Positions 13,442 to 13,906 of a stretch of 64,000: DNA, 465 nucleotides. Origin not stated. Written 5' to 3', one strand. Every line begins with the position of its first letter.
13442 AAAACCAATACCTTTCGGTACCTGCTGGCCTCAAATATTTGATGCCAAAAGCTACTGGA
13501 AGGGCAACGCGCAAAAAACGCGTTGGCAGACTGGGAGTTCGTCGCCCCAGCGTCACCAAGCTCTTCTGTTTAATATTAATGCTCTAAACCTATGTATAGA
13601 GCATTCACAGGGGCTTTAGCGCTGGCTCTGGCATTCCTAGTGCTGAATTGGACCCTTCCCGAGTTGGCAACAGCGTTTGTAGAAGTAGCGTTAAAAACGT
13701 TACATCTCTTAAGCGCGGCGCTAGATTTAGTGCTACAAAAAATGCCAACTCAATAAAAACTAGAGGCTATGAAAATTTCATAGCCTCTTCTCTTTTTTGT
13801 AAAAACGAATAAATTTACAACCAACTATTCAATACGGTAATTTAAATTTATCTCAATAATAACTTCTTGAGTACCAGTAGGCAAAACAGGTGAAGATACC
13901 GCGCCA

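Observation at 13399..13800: Self-contained GC-rich micro-operon: promoter, two tiny ORFs (basic 34-aa + hydrophobic 54-aa), terminator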

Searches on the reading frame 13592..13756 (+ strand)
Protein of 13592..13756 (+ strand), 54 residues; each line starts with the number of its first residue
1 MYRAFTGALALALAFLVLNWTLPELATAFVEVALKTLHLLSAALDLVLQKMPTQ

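Call 11: find_encoding_contigs(protein=window:13592-13756:+, flank=3000)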
Protein window:13592-13756:+ (54 aa): 1 contig read that carries it; 1 place shown.
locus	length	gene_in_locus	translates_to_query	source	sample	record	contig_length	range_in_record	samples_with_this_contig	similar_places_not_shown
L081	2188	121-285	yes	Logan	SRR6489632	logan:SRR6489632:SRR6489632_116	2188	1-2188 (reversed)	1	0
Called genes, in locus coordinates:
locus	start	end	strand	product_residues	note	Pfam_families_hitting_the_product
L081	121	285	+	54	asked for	-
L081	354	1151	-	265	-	PF04402:SIMPL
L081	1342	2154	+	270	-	PF04402:SIMPL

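Call 12: find_homologous_proteins(query=window:13592-13753:+, max_evalue=10)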
Query window:13592-13753:+ (54 aa): 9 proteins with E <= 10 among 9 candidates.
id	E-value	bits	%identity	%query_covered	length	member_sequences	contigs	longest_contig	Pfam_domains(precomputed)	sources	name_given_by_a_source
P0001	7.7e-25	102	100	100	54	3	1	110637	-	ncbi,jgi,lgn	jgi:hypothetical protein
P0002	1.3e-14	71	77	98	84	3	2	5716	-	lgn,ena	-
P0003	1.4e-14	70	76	100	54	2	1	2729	-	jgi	-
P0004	4.9e-14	69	72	100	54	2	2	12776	-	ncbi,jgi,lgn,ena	-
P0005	5.3e-13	66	71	94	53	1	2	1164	-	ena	-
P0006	1.5e-12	64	71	94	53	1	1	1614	-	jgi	jgi:hypothetical protein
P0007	1.9e-11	61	61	100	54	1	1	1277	-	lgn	-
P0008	3.2e-11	60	61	100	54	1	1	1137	-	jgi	-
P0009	1.1e-10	58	67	100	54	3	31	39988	-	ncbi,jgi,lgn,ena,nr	ncbi:MAG: hypothetical protein UV57_C0023G0003 [Parcubacteria group bacterium GW2011_GWD2_43_10]|nr:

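Call 15: find_encoding_contigs(protein=P0009, flank=4000, max_places=6)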
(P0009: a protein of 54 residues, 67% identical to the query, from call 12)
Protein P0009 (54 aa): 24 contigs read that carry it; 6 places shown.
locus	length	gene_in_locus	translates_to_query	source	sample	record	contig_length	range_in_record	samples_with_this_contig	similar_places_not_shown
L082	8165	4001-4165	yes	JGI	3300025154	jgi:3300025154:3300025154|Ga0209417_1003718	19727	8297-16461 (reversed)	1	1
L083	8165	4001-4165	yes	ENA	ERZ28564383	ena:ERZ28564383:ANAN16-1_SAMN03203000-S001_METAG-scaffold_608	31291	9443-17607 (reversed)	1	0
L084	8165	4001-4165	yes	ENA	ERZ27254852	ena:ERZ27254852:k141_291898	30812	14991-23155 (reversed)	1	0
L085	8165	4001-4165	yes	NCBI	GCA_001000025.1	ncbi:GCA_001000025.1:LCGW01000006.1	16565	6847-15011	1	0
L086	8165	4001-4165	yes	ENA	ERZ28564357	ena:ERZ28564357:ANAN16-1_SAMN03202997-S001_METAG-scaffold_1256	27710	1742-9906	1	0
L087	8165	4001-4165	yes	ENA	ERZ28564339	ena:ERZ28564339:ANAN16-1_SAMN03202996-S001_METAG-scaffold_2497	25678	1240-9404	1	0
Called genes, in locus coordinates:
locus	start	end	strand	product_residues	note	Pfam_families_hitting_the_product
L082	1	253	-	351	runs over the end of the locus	PF00438:S-AdoMet_synt_N, PF02772:S-AdoMet_synt_M, PF02773:S-AdoMet_synt_C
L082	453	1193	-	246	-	PF02535:Zip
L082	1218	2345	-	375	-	PF01551:Peptidase_M23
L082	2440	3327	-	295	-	PF00206:Lyase_1, PF08328:ASL_C (faint)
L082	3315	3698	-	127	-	-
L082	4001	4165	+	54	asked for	-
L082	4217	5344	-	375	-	PF01702:TGT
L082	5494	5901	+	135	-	-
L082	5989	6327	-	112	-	PF01022:HTH_5, PF12840:HTH_20 (weak)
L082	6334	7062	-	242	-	PF13462:Thioredoxin_4, PF01323:DSBA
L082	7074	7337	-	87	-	-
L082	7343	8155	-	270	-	-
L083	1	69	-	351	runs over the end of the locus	PF00438:S-AdoMet_synt_N, PF02772:S-AdoMet_synt_M, PF02773:S-AdoMet_synt_C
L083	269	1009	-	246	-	PF02535:Zip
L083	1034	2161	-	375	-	PF01551:Peptidase_M23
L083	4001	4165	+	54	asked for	-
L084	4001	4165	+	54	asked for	-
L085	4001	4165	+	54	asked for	-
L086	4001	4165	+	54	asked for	-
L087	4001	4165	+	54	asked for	-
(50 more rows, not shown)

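Call 16: find_encoding_contigs(protein=P0004, flank=4000, max_places=4)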
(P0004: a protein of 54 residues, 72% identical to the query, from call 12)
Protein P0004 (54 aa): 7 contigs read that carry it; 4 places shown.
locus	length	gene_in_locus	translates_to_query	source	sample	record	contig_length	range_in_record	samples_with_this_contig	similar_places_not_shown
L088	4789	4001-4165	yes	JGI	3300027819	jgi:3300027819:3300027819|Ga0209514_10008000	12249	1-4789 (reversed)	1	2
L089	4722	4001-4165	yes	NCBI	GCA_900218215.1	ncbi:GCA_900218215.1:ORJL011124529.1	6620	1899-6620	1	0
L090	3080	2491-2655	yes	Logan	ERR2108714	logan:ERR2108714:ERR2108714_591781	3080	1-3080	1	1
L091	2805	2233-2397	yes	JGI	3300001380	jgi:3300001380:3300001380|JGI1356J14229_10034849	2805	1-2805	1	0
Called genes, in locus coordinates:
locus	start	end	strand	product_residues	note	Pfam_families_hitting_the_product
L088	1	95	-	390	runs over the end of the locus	-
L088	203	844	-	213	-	PF09335:VTT_dom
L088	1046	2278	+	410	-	PF04851:ResIII, PF00270:DEAD, PF00271:Helicase_C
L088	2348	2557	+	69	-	-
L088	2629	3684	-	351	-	PF01551:Peptidase_M23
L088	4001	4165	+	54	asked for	-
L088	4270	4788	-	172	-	?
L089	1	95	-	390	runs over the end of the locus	-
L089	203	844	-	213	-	PF09335:VTT_dom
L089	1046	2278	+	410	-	PF04851:ResIII (weak), PF00270:DEAD, PF00271:Helicase_C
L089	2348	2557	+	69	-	-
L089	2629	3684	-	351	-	PF01551:Peptidase_M23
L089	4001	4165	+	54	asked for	-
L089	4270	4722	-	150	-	?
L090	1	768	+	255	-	?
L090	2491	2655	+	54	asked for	-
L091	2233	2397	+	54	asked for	-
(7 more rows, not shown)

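Call 17: find_encoding_contigs(protein=P0002, flank=4000, max_places=3)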
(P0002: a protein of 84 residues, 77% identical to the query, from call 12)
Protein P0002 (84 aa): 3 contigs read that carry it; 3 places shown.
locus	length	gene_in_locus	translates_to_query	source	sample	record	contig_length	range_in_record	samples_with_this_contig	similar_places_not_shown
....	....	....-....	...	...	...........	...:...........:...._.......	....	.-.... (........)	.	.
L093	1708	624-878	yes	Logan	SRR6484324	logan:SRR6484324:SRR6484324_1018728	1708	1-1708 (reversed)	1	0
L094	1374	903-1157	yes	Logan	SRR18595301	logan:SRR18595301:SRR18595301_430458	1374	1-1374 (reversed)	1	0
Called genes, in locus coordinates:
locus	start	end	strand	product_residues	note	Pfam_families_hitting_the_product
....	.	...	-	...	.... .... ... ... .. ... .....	-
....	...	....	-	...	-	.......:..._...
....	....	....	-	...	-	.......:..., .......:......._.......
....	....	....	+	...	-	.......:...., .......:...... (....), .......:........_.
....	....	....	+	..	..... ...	-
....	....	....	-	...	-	?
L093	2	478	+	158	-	?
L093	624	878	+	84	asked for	-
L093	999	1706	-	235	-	?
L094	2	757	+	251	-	?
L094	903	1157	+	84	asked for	-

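Call 18: find_encoding_contigs(protein=P0003, flank=4000, max_places=3)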
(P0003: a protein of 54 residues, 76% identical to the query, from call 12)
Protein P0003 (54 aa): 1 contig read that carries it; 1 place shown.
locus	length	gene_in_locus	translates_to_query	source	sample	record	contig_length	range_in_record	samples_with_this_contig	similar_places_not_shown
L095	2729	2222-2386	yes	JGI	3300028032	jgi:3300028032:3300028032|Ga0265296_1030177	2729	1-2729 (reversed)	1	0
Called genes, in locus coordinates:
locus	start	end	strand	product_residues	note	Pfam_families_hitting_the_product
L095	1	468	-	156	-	?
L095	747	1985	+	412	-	PF00270:DEAD, PF04851:ResIII (weak), PF00271:Helicase_C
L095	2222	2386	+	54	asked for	-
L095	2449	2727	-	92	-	?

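Call 19: find_encoding_contigs(protein=P0005, flank=4000, max_places=3)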
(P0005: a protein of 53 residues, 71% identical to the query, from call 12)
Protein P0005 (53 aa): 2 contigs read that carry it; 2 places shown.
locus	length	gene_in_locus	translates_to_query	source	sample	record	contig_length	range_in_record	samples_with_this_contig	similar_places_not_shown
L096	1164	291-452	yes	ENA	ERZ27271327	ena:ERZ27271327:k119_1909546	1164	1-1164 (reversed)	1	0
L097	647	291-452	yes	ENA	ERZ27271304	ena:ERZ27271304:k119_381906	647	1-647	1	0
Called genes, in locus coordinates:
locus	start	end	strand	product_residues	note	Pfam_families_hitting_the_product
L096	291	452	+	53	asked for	-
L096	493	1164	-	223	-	?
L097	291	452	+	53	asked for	-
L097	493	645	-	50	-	?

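Call 20: find_encoding_contigs(protein=P0006, flank=4000, max_places=3)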
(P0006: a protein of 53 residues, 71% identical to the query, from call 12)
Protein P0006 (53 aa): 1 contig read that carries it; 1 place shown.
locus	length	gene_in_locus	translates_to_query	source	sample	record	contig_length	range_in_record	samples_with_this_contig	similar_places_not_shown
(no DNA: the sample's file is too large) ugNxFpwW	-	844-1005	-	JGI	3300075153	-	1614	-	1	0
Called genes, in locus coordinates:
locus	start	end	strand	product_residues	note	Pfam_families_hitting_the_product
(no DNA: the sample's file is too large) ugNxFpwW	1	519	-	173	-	?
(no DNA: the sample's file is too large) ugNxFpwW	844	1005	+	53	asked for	-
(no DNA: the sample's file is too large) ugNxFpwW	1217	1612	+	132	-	?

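Call 21: find_encoding_contigs(protein=P0007, flank=4000, max_places=3)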
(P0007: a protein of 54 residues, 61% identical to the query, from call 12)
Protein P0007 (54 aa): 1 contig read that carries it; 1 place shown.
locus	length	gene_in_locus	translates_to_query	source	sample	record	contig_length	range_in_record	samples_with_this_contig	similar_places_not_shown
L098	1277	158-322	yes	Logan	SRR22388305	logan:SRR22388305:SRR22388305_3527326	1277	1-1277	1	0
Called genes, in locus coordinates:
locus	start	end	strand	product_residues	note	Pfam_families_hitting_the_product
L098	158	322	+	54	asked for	-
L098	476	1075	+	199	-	PF03575:Peptidase_S51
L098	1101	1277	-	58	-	?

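Call 22: find_encoding_contigs(protein=P0008, flank=4000, max_places=3)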
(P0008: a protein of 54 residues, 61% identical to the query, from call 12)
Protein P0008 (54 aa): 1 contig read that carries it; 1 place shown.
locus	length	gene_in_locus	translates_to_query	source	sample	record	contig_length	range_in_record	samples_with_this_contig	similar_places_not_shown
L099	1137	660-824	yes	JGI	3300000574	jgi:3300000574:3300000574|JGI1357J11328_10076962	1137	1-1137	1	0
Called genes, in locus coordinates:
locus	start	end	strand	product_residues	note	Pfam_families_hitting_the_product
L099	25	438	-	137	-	-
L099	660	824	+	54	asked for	-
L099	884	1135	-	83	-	?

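Call 25: find_related_loci(query=A1, collection=metagenome_contigs, flank=3000)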
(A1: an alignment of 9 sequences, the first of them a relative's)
Query A1 (54 aa) in metagenome_contigs; peptide patterns used: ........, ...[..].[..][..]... (x = any residue, [..] = any of these).
600 stretches matched a pattern (row limit reached: there are more); 6 encode a relative of the query (tblastn E <= 1e-3); 6 distinct loci.
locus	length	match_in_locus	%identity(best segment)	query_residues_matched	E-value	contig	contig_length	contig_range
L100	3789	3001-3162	72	1-54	3e-15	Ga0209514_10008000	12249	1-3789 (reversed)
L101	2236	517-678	67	1-54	1e-11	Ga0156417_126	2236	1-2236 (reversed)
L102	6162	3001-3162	67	1-54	1e-11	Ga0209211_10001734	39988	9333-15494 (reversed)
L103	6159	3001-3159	61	1-54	4e-11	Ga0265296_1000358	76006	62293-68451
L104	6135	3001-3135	71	1-45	4e-10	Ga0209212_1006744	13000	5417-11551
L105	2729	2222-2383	76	1-54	5e-9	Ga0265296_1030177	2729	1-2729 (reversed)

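Call 29: find_homologous_proteins(query=A2, max_evalue=1)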
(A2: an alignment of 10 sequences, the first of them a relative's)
Query A2 (10 sequences) (54 aa, profile of the alignment): 43 proteins with E <= 1 among 1609 candidates.
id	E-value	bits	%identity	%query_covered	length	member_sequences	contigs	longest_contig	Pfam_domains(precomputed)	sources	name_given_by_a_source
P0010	2.2e-25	106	67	94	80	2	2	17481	-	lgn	-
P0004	8.4e-25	105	72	100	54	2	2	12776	-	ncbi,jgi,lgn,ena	-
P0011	8.6e-25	105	67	94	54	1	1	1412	-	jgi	jgi:hypothetical protein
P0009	1.2e-24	104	67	100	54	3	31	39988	-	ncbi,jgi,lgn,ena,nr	ncbi:MAG: hypothetical protein UV57_C0023G0003 [Parcubacteria group bacterium GW2011_GWD2_43_10]|nr:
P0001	1.4e-24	104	100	100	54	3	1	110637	-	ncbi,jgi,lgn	jgi:hypothetical protein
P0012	1.6e-24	104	67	100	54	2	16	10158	-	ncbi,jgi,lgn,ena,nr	ncbi:MAG: hypothetical protein UY79_C0015G0004 [Parcubacteria group bacterium GW2011_GWA2_53_21]|nr:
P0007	3.2e-24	103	61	100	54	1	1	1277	-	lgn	-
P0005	4.7e-24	102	71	94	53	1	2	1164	-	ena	-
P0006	5.5e-24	102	71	94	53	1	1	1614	-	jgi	jgi:hypothetical protein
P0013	6.4e-24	102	67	100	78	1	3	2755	-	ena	-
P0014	1.4e-23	101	61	100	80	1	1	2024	-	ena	-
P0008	1.7e-23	100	61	100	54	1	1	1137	-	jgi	-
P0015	1.8e-23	100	61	100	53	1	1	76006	-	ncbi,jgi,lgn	ncbi:MAG: hypothetical protein WC575_02655 [Patescibacteria group bacterium]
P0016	1.9e-23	100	61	100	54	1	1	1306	-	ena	-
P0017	2.8e-23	100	63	100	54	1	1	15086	-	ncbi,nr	ncbi:MAG: hypothetical protein Q8P77_00810 [Candidatus Veblenbacteria bacterium]|nr:hypothetical pro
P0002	4.0e-23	99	77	98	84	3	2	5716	-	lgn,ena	-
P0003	7.2e-23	98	76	100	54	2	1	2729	-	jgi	-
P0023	1.7e-20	91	65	100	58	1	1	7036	-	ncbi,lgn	-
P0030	1.1e-18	85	59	100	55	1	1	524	-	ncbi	-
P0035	3.2e-17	80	54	100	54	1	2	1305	-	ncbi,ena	-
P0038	2.8e-14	71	48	96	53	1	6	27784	-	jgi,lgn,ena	jgi:hypothetical protein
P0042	5.6e-12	64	50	96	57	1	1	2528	-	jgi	jgi:hypothetical protein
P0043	9.9e-11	60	44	96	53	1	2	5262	-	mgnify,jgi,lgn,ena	mgnify:CR=1 FL=1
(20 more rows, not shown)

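Call 30: search_protein_families(library=pfam, alignment_id=A2, max_evalue=10)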
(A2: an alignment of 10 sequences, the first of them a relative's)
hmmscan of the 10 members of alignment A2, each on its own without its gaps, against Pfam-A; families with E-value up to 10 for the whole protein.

A. member 1, P0001 (54 aa): 0 families

B. families by the number of members that match (of 10 scanned): 0 families

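Call 32: find_encoding_contigs(protein=P0038, flank=4000, max_places=4)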
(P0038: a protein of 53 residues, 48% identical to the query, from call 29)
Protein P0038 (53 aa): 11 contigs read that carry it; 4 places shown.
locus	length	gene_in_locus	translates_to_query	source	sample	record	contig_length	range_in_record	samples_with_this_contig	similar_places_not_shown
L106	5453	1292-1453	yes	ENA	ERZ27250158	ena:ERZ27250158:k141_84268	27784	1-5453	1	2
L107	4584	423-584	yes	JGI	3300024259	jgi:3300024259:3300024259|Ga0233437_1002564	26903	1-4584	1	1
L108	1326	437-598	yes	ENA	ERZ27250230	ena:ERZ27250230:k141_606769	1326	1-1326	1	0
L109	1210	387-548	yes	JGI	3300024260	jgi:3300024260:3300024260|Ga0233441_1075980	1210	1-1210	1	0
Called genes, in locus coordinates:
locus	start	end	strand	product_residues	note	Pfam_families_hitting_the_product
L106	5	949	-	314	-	PF13518:HTH_28 (faint), PF13565:HTH_32, PF00665:rve, PF13683:rve_3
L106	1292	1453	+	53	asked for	-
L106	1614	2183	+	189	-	PF00717:Peptidase_S24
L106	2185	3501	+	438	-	PF00817:IMS, PF11799:IMS_C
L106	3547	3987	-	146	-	-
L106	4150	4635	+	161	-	-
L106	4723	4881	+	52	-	-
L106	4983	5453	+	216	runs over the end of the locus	-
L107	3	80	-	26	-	?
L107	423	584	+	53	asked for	-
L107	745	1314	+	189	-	PF00717:Peptidase_S24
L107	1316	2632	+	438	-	PF00817:IMS, PF11799:IMS_C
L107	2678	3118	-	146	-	-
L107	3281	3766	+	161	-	-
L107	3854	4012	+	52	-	-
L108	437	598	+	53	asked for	-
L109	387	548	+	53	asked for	-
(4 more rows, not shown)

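Call 33: find_encoding_contigs(protein=P0043, flank=4000, max_places=3)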
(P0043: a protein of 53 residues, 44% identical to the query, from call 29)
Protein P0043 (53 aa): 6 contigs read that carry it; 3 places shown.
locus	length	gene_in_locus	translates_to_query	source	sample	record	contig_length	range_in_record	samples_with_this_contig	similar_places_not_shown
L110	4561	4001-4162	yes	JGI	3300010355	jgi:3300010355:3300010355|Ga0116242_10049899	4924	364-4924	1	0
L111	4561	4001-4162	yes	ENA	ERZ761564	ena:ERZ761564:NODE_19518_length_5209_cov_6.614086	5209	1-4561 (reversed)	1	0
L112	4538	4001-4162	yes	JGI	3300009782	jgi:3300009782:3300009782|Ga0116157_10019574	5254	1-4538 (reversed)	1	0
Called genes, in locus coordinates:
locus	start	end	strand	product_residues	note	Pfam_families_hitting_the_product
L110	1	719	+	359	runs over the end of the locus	?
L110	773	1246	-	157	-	PF01862:PvlArgDC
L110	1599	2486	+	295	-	PF02885:Glycos_trans_3N, PF00591:Glycos_transf_3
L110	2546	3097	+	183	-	PF07831:PYNP_C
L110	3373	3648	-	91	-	-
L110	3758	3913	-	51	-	-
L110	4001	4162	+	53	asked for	-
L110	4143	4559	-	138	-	?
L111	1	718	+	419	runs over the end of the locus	PF02788:RuBisCO_large_N, PF00016:RuBisCO_large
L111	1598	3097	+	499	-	PF02885:Glycos_trans_3N, PF00591:Glycos_transf_3, PF07831:PYNP_C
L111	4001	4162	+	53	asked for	-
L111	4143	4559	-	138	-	?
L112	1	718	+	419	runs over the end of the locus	PF02788:RuBisCO_large_N, PF00016:RuBisCO_large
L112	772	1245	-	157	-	PF01862:PvlArgDC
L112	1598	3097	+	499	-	PF02885:Glycos_trans_3N, PF00591:Glycos_transf_3, PF07831:PYNP_C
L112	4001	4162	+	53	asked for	-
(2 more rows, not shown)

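Call 36: find_encoding_contigs(protein=P0042, flank=3000, max_places=2)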
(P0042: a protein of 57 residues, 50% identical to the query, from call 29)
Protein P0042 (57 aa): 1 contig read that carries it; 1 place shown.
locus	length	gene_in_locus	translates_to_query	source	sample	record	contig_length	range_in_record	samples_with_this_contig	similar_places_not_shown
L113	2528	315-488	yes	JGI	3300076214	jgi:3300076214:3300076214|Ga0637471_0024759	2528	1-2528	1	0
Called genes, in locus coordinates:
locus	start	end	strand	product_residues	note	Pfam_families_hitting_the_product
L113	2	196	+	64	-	?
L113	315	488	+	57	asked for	-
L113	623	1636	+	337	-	-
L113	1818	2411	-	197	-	PF20803:PaaX_M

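Call 37: search_protein_representatives(alignment_id=A1)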
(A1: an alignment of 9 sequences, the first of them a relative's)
Query: 9 sequences, 54 profile positions. Proteins with E-value up to 0.001 (for the whole library): 38; up to 1e-10: 5; up to 1e-30: 0. The best 38 are listed.
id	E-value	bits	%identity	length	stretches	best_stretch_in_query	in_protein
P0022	3.6e-21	91.4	-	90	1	1-54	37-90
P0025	4.2e-19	84.8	-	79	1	1-51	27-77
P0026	5.3e-19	84.4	-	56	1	1-50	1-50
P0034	2.5e-18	82.3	-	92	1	1-48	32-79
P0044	9.4e-13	64.4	-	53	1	1-52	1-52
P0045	3.7e-09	52.9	-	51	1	1-49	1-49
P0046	4.4e-09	52.7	-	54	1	1-52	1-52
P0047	4.7e-09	52.6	-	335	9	2-15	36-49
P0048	1.3e-08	51.1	-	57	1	1-52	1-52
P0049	1.9e-08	50.7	-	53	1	1-52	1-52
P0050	6.1e-08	49.0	-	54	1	1-50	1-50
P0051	6.1e-08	49.0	-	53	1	1-50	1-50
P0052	1.9e-07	47.4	-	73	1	1-46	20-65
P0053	9.0e-07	45.3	-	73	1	1-47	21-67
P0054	1.3e-06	44.8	-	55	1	1-53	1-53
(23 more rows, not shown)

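Call 57: search_protein_families(library=ncbifam, proteins=[P0001, P0009, P0038, P0043, P0042], max_evalue=10)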
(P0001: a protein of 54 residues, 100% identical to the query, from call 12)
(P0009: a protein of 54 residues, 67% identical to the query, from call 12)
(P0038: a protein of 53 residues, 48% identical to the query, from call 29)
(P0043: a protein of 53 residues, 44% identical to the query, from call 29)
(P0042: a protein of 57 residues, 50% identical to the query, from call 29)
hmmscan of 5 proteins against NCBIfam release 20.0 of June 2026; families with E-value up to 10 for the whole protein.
P0001 (54 aa): 0 families

P0009 (54 aa): 0 families

P0038 (53 aa): 1 family
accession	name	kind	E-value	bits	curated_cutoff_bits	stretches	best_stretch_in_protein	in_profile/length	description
NF002805.0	PRK02947.1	subfamily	0.062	12.4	135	1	4-48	185-229/247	sugar isomerase domain-containing protein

P0043 (53 aa): 0 families

P0042 (57 aa): 0 families

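Call 58: search_protein_families(library=padloc, proteins=[P0001, P0009, P0038, P0043, P0042], max_evalue=10)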
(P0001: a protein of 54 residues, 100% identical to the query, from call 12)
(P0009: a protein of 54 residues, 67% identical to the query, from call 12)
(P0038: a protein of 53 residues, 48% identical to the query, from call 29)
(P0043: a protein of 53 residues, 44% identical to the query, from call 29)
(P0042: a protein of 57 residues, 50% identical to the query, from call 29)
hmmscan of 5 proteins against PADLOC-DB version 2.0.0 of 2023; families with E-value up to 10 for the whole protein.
P0001 (54 aa): 0 families

P0009 (54 aa): 0 families

P0038 (53 aa): 0 families

P0043 (53 aa): 0 families

P0042 (57 aa): 0 families

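Call 60: search_solved_structures(query=A5, max_evalue=10)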
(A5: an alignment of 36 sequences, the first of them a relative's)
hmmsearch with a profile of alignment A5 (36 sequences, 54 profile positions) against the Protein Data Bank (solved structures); distinct sequences matched with E-value up to 10: 4.
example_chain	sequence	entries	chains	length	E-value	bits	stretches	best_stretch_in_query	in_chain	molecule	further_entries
6hd8_B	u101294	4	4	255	0.072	16.6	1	9-34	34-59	TMEM175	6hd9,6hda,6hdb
6hdc_B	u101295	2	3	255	0.078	16.5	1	9-34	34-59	TMEM175 | Uncharacterized protein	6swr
5t77_A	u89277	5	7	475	1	12.8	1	13-30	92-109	Putative lipid II flippase MurJ | Lipid II flippase MurJ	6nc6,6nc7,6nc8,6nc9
9frx_A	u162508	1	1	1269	1.6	12.2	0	8-40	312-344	Retinol binding protein 3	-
